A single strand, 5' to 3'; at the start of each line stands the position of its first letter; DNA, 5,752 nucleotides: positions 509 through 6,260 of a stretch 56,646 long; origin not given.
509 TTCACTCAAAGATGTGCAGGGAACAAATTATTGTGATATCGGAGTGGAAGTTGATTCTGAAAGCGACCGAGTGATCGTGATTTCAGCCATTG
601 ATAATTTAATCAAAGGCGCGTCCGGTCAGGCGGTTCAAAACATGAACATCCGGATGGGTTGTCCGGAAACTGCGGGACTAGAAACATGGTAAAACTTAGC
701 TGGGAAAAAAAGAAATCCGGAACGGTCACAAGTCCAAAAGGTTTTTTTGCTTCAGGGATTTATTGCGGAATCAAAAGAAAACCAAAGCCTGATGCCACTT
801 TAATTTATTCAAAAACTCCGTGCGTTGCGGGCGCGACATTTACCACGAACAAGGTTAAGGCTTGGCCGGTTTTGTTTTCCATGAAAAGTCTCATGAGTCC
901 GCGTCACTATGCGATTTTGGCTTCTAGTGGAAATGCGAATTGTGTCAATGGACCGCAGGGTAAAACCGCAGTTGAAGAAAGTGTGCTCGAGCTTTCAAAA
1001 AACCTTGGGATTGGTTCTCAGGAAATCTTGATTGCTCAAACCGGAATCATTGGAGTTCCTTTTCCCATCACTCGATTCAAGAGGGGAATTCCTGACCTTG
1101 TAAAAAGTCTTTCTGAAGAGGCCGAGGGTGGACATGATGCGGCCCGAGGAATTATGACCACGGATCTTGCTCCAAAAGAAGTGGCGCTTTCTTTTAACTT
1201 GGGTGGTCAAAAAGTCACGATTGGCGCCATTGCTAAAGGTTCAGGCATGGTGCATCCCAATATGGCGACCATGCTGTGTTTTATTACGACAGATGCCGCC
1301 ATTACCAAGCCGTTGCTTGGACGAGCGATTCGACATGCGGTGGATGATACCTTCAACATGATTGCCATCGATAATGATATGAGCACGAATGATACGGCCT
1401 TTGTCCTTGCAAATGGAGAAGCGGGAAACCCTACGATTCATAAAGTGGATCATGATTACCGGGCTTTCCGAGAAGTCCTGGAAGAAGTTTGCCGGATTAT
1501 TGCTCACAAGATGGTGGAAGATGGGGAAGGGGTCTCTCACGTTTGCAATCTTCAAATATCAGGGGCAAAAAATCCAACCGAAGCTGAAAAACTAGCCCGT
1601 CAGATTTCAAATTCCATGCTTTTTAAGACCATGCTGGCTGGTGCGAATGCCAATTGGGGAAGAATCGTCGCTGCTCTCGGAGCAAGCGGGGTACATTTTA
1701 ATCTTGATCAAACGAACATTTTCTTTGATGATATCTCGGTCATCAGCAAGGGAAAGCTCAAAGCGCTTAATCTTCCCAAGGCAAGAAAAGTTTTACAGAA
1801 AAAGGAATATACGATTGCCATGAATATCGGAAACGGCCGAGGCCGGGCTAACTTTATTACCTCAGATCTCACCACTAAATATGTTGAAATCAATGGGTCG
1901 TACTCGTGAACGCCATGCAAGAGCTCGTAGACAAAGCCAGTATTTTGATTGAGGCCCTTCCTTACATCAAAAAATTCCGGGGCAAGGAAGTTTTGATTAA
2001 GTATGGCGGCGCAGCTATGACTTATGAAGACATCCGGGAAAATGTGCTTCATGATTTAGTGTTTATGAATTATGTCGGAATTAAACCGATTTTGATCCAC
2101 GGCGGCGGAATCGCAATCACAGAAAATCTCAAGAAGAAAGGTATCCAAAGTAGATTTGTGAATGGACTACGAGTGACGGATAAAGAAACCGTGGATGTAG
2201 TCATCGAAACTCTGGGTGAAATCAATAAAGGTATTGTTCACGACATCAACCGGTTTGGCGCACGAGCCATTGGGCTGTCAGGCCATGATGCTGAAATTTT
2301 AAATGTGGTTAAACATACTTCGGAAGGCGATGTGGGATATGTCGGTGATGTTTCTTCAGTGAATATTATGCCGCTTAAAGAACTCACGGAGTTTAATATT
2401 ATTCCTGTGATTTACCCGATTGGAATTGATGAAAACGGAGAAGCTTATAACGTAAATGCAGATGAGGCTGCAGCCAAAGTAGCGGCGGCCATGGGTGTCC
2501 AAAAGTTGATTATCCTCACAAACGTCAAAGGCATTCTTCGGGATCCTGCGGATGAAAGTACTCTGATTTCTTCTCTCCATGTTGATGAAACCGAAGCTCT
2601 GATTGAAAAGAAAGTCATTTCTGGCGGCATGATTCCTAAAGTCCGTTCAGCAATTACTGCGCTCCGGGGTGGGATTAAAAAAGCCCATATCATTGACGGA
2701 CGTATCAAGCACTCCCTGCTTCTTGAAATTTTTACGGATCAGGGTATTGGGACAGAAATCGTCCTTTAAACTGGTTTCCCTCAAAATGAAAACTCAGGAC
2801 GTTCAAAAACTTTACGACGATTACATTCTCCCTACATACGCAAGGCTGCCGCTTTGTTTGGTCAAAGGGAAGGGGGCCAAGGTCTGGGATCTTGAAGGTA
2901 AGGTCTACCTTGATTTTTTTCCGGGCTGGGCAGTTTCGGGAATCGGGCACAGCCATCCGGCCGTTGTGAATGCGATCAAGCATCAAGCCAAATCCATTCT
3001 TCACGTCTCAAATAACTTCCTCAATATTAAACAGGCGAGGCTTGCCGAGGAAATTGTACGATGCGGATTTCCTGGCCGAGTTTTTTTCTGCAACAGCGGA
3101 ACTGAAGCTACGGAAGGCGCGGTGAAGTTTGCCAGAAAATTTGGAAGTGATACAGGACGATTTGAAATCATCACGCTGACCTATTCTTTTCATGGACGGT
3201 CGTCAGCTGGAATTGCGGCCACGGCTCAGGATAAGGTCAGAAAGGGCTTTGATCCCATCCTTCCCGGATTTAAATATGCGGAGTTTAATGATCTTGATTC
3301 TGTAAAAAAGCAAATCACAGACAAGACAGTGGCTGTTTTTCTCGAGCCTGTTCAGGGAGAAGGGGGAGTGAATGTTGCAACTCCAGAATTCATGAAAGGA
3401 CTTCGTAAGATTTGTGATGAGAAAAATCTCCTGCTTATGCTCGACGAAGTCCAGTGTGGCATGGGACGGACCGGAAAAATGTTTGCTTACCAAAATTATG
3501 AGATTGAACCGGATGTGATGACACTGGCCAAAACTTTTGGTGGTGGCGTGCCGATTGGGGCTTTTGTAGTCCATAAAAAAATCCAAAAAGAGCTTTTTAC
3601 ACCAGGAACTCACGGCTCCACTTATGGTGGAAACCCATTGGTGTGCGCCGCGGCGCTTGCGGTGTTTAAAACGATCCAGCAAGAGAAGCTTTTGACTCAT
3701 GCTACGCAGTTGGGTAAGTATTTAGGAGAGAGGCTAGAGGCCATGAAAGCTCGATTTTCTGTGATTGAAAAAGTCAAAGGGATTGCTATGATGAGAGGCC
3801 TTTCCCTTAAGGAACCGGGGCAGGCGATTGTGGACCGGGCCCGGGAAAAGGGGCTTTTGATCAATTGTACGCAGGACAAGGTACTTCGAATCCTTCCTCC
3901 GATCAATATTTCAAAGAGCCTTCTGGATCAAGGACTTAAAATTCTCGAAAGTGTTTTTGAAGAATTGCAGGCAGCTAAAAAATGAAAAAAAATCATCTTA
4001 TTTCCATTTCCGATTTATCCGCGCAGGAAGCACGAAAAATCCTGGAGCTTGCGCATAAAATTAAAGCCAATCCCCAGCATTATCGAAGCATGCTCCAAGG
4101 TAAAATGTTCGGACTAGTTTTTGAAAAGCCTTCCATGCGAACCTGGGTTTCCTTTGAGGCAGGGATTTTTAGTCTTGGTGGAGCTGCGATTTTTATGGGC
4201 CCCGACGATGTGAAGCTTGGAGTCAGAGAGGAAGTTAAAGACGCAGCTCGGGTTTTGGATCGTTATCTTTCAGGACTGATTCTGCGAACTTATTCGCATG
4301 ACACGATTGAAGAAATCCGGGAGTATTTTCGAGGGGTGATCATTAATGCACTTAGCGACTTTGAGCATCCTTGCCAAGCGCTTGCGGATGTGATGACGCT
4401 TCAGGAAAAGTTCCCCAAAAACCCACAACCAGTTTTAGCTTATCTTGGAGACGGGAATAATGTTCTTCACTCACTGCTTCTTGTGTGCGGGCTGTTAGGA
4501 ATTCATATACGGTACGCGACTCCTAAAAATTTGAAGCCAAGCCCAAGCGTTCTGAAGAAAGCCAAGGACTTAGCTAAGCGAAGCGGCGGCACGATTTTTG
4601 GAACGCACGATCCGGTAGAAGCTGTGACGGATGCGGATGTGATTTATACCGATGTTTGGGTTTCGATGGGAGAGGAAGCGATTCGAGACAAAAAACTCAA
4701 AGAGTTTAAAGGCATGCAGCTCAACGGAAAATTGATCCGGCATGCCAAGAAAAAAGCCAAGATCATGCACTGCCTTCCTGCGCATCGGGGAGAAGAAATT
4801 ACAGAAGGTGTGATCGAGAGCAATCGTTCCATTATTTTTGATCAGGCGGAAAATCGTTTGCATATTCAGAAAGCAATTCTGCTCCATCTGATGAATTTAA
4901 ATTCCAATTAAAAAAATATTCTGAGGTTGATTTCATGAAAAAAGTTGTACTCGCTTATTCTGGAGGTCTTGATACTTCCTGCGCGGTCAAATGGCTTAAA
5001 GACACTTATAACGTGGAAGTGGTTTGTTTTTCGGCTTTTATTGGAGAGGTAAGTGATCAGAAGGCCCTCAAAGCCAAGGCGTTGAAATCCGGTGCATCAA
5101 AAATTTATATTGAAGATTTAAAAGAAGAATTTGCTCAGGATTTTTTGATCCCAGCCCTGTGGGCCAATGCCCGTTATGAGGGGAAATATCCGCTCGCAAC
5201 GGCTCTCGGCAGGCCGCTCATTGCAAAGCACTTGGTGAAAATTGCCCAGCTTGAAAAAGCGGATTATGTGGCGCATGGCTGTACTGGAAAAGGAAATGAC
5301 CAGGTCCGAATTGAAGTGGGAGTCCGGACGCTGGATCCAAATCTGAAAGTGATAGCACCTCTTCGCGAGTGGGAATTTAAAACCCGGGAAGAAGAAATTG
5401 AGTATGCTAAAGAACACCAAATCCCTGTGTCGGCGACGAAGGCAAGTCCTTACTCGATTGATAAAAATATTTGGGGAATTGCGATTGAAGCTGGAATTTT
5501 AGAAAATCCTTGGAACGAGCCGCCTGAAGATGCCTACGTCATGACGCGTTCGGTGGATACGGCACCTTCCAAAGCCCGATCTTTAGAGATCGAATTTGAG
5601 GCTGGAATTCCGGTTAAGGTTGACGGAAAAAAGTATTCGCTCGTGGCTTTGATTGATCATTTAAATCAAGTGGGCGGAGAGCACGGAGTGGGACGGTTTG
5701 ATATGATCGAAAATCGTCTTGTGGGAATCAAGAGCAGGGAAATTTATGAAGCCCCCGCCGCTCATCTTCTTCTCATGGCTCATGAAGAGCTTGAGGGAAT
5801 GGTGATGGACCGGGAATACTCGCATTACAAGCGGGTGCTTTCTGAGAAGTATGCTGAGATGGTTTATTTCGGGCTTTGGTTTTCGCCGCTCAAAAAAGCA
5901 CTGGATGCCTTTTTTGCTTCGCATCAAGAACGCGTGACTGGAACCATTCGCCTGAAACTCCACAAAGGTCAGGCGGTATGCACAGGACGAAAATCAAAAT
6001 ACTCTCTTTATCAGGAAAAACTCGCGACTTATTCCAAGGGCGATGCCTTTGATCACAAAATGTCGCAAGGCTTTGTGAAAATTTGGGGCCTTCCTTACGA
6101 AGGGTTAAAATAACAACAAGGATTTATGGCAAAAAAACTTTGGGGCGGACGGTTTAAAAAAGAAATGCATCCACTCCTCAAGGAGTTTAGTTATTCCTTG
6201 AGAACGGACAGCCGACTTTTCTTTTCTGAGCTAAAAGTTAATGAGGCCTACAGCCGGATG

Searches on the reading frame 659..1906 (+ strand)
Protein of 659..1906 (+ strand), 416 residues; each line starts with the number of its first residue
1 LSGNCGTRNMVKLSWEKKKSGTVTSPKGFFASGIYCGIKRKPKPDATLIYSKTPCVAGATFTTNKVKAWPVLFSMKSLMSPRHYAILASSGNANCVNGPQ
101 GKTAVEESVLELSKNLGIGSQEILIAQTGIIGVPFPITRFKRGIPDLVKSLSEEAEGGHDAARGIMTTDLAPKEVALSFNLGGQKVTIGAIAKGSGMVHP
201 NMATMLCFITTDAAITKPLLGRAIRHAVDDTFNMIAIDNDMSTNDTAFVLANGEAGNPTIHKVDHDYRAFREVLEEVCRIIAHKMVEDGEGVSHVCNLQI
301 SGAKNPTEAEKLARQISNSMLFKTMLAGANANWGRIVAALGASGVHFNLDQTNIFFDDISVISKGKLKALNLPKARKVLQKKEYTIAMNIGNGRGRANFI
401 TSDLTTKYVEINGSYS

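Call 98: search_protein_families(library=pfam, proteins=[window:659-1906:+], max_evalue=0.00001)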
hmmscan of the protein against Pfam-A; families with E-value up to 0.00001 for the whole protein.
window:659-1906:+ (416 aa): 1 family
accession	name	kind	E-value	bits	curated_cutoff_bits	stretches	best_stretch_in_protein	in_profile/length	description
PF01960.23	ArgJ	-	4.6e-130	434.1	32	1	31-416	2-376/377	ArgJ family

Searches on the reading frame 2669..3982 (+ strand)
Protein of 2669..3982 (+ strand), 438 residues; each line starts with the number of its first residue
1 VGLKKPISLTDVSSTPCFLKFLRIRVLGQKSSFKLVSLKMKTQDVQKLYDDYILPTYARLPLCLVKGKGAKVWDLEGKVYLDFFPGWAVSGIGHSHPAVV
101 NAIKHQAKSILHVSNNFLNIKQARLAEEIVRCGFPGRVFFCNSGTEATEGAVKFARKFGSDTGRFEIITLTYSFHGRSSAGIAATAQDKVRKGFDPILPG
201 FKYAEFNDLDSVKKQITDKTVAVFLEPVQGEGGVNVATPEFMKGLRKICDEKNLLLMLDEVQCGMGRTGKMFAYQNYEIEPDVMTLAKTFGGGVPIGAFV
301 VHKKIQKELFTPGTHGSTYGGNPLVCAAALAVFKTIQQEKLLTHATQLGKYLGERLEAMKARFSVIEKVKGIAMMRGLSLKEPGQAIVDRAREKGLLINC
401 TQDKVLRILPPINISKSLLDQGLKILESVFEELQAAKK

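Call 98: search_protein_families(library=pfam, proteins=[window:2669-3982:+], max_evalue=0.00001)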
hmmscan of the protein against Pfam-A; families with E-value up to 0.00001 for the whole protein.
window:2669-3982:+ (438 aa): 1 family
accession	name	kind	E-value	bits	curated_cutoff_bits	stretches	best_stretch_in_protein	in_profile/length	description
PF00202.27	Aminotran_3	-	4.1e-115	385.1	30.5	1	58-429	7-402/403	Aminotransferase class-III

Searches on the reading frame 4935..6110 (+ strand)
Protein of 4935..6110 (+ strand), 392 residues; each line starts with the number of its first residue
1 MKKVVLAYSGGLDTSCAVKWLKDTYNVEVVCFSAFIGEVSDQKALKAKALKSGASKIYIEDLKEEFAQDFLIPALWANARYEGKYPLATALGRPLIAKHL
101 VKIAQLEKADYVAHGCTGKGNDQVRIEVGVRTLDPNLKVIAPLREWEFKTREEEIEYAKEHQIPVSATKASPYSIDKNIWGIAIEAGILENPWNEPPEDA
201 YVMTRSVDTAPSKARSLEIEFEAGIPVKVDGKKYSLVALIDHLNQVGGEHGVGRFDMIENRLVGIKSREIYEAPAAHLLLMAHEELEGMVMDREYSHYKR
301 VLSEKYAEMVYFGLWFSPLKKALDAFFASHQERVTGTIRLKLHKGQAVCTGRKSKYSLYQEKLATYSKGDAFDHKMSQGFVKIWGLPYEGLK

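Call 98: search_protein_families(library=pfam, proteins=[window:4935-6110:+], max_evalue=0.00001)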
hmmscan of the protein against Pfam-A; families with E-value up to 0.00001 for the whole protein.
window:4935-6110:+ (392 aa): 2 families
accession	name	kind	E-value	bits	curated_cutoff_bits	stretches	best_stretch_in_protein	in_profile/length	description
PF20979.2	Arginosuc_syn_C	-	4.3e-92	308.1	27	1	173-387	1-215/219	Arginosuccinate synthase C-terminal domain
PF00764.25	Arginosuc_synth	-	2.7e-64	216.5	27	1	3-164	1-162/162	Arginosuccinate synthase N-terminal HUP domain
